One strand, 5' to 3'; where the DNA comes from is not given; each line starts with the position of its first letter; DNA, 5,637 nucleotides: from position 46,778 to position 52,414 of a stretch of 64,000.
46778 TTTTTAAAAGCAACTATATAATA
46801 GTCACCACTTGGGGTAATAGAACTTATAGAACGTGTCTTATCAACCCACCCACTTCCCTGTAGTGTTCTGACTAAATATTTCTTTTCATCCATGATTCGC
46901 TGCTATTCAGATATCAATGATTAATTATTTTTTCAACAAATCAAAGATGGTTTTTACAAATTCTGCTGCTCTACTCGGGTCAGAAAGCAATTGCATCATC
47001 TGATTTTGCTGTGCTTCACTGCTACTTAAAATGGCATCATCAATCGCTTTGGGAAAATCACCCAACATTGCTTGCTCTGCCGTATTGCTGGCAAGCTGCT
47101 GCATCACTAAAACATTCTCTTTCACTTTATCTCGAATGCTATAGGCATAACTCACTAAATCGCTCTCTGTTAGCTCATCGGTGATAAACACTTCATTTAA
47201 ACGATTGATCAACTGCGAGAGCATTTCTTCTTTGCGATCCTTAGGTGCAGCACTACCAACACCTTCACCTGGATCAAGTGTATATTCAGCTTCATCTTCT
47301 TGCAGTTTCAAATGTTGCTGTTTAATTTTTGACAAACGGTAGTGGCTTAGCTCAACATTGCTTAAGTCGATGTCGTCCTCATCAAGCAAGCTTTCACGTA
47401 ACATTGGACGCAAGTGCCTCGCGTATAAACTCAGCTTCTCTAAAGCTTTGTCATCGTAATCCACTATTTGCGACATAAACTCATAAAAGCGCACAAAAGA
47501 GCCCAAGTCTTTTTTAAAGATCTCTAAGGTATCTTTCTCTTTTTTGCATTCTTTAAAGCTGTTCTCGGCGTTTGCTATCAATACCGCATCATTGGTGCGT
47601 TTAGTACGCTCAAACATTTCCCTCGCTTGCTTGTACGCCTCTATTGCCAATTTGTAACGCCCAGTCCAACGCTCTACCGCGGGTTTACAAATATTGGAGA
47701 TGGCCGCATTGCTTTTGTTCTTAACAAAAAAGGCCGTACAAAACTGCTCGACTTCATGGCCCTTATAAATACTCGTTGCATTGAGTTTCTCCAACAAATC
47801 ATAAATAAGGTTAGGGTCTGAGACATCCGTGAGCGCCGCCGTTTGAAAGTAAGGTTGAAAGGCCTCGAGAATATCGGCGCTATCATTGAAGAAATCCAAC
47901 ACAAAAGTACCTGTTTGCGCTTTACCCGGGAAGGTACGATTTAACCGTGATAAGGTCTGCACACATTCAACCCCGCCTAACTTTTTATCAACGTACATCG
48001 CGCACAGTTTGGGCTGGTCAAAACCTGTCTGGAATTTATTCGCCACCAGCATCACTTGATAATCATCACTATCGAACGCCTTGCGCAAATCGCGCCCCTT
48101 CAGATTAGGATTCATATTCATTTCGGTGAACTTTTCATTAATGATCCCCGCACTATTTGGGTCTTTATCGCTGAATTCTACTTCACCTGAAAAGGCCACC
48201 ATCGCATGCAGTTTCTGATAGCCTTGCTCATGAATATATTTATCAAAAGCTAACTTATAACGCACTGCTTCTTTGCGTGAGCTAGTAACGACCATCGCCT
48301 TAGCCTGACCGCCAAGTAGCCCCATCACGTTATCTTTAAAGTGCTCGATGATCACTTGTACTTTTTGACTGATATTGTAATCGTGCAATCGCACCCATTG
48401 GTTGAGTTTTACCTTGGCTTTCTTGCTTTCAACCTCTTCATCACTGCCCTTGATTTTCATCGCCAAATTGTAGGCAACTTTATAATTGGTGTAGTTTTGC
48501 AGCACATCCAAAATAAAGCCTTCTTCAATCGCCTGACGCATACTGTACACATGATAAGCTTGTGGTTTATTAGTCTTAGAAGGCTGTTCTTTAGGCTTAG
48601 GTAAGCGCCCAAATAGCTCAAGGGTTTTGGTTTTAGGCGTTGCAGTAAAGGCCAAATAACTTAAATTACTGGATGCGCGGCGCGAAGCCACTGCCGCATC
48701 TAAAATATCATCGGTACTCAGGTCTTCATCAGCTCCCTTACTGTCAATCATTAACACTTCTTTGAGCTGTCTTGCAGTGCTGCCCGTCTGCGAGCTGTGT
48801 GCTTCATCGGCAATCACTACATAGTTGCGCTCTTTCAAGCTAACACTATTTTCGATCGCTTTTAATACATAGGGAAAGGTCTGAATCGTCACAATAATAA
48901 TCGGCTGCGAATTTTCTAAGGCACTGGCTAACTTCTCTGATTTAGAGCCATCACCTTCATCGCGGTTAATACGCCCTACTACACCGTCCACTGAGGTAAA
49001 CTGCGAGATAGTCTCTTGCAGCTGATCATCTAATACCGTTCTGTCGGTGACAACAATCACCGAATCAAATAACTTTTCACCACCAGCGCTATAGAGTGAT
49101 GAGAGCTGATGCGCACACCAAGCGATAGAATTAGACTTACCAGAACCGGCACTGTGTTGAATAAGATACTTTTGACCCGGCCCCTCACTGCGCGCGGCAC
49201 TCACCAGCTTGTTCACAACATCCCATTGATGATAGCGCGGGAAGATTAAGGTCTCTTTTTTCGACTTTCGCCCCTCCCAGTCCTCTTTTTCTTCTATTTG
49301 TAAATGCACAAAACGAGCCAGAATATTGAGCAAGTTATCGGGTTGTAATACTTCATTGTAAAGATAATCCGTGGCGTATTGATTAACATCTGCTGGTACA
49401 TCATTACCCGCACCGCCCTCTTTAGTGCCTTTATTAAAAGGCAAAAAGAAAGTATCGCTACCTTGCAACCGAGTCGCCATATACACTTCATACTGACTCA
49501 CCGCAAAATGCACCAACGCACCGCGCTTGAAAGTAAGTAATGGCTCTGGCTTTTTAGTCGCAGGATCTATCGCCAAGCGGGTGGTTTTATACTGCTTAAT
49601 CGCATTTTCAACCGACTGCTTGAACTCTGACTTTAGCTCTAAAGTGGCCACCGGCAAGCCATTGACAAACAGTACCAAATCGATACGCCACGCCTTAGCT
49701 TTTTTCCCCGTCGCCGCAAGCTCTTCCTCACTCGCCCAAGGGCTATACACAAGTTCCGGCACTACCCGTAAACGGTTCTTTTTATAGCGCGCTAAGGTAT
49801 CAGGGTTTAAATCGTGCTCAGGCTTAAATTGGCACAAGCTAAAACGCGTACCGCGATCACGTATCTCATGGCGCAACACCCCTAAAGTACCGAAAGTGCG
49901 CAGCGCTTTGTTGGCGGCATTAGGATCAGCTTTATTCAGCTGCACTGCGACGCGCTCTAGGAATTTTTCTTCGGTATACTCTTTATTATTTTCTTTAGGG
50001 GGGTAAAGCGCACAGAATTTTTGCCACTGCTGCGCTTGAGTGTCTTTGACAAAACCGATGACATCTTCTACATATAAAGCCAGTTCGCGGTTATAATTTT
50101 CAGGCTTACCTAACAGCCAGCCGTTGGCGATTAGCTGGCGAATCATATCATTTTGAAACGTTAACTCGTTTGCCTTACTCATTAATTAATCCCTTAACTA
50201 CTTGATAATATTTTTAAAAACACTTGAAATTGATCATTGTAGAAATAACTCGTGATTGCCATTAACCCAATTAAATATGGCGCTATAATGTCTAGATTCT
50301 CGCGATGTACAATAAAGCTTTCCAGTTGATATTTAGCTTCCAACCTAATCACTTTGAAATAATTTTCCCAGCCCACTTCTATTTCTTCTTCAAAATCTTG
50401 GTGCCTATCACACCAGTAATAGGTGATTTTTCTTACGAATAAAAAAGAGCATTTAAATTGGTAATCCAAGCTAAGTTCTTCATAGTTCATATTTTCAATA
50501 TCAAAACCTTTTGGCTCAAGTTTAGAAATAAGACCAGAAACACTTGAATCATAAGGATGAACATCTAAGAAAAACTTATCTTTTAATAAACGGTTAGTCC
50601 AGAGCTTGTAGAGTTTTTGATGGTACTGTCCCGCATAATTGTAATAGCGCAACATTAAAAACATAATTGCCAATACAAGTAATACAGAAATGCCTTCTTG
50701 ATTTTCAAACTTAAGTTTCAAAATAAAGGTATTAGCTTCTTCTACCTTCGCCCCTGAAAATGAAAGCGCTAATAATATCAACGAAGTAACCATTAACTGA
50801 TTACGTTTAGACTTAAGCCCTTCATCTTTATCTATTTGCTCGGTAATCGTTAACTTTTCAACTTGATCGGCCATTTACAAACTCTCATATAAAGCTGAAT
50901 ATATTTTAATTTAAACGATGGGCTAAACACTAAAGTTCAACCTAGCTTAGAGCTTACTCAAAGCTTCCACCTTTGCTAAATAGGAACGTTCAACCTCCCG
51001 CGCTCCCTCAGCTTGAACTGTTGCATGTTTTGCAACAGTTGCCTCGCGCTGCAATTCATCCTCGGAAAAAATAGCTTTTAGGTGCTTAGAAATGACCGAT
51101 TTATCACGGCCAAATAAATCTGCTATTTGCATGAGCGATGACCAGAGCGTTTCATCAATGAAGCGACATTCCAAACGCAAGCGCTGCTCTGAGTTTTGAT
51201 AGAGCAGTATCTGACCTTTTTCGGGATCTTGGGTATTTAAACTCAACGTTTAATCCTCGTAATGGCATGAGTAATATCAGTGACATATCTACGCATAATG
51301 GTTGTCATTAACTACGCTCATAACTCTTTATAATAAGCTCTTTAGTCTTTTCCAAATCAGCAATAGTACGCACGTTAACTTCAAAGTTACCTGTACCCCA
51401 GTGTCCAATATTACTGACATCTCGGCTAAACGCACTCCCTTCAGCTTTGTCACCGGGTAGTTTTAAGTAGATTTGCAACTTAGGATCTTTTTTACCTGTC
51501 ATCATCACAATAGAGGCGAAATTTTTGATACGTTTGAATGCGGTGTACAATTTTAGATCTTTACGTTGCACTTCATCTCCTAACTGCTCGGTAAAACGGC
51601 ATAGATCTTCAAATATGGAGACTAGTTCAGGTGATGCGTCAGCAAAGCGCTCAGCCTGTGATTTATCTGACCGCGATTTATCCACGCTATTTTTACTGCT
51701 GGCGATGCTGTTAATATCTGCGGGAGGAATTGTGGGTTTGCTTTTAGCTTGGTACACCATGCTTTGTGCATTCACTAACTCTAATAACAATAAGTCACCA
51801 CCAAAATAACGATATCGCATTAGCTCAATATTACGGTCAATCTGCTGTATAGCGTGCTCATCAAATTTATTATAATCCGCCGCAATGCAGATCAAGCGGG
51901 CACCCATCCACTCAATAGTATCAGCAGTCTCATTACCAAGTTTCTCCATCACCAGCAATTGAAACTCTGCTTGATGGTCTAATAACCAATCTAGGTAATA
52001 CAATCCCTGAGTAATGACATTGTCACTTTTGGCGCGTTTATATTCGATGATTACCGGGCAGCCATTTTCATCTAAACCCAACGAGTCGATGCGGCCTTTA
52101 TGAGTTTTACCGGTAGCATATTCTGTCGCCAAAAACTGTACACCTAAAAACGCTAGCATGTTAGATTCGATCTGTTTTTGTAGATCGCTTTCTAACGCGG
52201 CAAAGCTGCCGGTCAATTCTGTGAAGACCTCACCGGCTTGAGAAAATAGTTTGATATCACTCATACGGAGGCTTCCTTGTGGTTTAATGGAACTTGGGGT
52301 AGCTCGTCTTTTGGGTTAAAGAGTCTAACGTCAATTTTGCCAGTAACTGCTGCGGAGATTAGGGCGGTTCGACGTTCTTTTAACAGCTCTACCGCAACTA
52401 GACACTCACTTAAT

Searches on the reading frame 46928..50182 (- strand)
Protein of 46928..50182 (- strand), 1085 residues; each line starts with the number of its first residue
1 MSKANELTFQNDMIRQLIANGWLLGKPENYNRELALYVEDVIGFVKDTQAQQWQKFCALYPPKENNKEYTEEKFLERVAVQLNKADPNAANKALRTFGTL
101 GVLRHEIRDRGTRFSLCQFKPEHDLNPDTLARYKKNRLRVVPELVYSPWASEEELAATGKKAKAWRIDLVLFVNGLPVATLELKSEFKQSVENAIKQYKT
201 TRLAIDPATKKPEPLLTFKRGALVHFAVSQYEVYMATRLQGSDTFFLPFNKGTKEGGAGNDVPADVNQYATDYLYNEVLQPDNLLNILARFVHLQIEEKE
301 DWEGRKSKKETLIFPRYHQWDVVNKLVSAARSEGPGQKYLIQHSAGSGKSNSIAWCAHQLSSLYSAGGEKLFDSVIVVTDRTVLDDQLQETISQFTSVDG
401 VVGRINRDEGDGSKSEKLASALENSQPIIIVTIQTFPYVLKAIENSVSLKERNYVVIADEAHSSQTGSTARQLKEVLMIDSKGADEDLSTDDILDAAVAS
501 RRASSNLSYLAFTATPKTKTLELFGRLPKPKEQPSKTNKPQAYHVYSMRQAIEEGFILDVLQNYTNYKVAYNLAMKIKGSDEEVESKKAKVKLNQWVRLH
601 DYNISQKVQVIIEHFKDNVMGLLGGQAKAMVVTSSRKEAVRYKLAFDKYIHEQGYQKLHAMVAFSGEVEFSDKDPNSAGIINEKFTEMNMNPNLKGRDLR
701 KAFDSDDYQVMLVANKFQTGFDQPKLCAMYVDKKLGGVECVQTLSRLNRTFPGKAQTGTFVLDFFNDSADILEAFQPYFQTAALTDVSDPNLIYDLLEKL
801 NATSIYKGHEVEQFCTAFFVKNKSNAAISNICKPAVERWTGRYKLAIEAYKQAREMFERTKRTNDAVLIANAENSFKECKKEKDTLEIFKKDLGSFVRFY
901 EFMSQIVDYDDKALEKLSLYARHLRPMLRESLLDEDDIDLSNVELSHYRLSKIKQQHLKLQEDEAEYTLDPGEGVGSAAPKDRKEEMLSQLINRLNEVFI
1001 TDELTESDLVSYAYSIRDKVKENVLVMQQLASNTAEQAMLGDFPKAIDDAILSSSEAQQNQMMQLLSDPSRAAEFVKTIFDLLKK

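Call 73: search_protein_families(library=pfam, proteins=[window:46928-50182:-], max_evalue=0.00001)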
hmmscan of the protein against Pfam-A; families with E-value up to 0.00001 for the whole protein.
window:46928-50182:- (1085 aa): 5 families
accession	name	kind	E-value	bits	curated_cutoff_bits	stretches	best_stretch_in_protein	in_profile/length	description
PF18766.7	SWI2_SNF2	-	2.4e-25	89.9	26.7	1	318-588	1-212/221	SWI2/SNF2 ATPase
PF04851.21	ResIII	-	3.9e-14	53.3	22.5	1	315-476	4-149/164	Type III restriction enzyme, res subunit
PF22679.2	T1R_D3-like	-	2.8e-11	44.5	27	1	627-761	3-154/158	Type I restriction enzyme subunit R domain 3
PF04313.20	HSDR_N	-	3.9e-11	43.6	25.1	1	130-240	104-194/198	Type I restriction enzyme R protein N terminus (HSDR_N)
PF00270.35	DEAD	-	8.2e-08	32.6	26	1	335-522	13-165/167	DEAD/DEAH box helicase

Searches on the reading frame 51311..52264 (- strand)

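Call 73: search_protein_families(library=pfam, proteins=[window:51311-52264:-], max_evalue=0.00001)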
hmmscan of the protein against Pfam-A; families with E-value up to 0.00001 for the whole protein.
window:51311-52264:- (318 aa): 1 family
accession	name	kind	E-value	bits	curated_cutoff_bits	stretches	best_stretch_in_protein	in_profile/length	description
PF18899.5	DUF5655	-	2e-08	34.7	24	1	207-316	5-107/109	Domain of unknown function (DUF5655)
